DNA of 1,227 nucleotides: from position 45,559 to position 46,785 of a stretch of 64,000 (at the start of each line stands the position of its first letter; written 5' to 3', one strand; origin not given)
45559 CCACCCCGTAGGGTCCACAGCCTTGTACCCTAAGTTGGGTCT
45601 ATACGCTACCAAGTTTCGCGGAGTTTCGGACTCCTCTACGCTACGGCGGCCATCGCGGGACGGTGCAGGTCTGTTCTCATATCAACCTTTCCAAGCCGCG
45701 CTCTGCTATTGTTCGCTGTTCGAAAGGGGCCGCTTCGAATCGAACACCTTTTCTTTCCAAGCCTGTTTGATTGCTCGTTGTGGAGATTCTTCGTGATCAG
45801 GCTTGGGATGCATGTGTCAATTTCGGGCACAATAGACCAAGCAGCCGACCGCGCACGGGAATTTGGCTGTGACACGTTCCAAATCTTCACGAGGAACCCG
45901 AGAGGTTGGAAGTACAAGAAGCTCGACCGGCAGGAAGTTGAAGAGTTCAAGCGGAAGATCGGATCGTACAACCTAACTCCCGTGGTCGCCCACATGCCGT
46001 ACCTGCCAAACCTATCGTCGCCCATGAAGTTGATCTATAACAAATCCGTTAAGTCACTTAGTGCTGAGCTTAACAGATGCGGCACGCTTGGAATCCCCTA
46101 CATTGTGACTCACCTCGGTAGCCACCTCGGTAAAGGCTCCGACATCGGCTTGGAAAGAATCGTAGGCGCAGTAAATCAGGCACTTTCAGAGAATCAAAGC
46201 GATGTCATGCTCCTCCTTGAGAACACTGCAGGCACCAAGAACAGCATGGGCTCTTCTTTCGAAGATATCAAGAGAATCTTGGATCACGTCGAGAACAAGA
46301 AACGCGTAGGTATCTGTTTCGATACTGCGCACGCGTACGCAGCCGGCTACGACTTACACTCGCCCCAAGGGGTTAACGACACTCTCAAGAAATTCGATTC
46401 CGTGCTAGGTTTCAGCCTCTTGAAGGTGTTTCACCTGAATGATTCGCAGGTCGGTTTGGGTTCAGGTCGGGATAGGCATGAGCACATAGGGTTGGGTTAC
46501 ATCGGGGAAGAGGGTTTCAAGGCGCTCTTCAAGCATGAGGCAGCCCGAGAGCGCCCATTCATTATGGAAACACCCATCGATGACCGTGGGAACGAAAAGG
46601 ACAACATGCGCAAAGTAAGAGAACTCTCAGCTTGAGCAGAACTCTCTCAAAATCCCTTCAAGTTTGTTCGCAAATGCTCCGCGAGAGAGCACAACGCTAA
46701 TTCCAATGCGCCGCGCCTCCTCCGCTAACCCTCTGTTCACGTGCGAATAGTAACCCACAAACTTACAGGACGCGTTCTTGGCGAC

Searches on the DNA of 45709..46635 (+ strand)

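Call 76: search_rna_families(sources=[L002, L004, L087, L088, L089, L007, L011, L014, L018, L026, L033, L036, L048], threshold=gathering)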
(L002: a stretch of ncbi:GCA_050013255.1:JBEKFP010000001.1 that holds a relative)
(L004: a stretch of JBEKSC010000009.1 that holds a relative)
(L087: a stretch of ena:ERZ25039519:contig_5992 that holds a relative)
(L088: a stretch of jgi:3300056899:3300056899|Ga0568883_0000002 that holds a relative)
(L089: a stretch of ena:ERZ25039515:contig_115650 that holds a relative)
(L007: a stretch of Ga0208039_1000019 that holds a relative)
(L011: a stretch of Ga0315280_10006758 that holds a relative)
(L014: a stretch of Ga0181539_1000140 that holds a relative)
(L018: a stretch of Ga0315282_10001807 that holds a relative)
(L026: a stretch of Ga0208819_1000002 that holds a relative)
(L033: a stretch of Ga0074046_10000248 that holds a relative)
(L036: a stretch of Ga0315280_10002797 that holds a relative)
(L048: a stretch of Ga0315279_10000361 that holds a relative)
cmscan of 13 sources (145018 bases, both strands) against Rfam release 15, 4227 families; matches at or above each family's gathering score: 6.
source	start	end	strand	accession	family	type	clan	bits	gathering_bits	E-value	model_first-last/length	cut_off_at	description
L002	16467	16581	-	RF00059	TPP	Cis-reg; riboswitch;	-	71.1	54.3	1.2e-11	1-105/105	no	TPP riboswitch aptamer (THI element)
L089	11616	11729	-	RF00059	TPP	Cis-reg; riboswitch;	-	69.9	54.3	2.4e-11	1-105/105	no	TPP riboswitch aptamer (THI element)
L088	1578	1689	-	RF00005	tRNA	Gene; tRNA;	CL00001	46.4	29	2.3e-06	1-71/71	no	tRNA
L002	9192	9304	-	RF00005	tRNA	Gene; tRNA;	CL00001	46.3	29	2.4e-06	1-71/71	no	tRNA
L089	5993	6107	-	RF00005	tRNA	Gene; tRNA;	CL00001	38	29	0.00045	1-71/71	no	tRNA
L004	4738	4850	-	RF00005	tRNA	Gene; tRNA;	CL00001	29.9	29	0.079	1-71/71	no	tRNA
